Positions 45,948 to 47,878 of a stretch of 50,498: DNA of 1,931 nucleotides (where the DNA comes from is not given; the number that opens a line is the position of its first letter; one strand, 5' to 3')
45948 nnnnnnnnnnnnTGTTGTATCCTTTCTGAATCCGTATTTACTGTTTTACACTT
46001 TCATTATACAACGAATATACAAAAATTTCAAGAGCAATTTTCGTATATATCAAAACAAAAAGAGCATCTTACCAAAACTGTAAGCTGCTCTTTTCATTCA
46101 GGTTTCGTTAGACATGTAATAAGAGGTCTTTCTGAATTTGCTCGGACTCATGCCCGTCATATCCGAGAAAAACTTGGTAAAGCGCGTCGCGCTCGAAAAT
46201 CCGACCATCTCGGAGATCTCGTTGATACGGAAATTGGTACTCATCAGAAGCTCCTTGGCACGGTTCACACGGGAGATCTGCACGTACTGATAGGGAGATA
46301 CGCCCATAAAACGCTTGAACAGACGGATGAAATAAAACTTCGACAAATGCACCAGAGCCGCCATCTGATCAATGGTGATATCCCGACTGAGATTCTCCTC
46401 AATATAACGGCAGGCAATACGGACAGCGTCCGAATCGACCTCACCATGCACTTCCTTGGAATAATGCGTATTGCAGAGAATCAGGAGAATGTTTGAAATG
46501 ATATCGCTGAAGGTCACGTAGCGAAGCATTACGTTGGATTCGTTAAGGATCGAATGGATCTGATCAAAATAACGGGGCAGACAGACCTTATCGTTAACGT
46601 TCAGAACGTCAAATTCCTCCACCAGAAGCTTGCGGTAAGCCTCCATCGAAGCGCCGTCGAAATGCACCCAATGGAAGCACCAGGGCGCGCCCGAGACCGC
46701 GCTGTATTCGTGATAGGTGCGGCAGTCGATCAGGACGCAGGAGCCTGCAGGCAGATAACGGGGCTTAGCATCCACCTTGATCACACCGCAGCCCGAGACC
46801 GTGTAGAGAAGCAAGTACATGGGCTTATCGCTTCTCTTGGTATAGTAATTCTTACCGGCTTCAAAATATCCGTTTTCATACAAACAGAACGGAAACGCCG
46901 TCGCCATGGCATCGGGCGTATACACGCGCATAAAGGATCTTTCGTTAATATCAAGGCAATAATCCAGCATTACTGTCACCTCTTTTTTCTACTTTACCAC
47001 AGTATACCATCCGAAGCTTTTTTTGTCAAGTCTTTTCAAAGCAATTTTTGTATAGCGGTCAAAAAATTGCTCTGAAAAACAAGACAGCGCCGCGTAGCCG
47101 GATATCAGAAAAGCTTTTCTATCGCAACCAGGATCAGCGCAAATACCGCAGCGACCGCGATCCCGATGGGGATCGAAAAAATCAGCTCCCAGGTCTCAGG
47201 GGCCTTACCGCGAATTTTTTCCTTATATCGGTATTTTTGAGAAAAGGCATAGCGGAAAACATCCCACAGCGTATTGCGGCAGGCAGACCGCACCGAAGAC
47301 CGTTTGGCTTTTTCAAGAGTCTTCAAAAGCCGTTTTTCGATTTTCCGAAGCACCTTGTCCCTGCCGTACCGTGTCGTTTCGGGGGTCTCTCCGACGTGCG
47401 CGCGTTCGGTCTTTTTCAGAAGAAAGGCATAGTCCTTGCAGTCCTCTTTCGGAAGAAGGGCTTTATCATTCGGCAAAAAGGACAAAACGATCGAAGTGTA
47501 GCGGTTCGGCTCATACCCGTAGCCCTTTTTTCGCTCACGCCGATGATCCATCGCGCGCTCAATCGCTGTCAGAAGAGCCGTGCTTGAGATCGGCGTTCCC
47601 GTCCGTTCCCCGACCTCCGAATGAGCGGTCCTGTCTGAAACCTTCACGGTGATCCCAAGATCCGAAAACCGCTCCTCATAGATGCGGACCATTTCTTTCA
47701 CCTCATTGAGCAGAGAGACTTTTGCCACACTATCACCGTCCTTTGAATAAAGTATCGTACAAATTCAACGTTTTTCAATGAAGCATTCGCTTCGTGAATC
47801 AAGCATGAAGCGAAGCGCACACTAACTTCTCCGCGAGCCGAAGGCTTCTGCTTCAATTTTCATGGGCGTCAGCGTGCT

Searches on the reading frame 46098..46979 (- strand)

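Call 62: search_protein_families(library=pfam, proteins=[window:46098-46979:-], max_evalue=0.01)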
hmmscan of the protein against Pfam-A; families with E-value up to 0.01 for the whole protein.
window:46098-46979:- (293 aa): 4 families
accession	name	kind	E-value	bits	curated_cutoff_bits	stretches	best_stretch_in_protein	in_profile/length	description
PF12833.13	HTH_18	-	7.3e-23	81.1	33.6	1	206-284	1-79/80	Helix-turn-helix domain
PF00165.29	HTH_AraC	-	3.3e-20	72.2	26.6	2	193-234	1-42/42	Bacterial regulatory helix-turn-helix proteins, AraC family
PF02311.25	AraC_binding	-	3.1e-10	40.3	21.1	1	42-145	11-116/135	AraC-like ligand binding domain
PF07883.17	Cupin_2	-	0.0025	17.9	27.2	1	58-105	22-69/70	Cupin domain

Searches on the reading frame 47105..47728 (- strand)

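Call 62: search_protein_families(library=pfam, proteins=[window:47105-47728:-], max_evalue=0.01)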
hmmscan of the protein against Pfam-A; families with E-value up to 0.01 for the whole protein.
window:47105-47728:- (207 aa): 1 family
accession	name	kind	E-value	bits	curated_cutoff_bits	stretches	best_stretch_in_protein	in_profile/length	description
PF23975.1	DUF7301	-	0.0089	16.6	27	0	110-135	32-57/65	Family of unknown function (DUF7301)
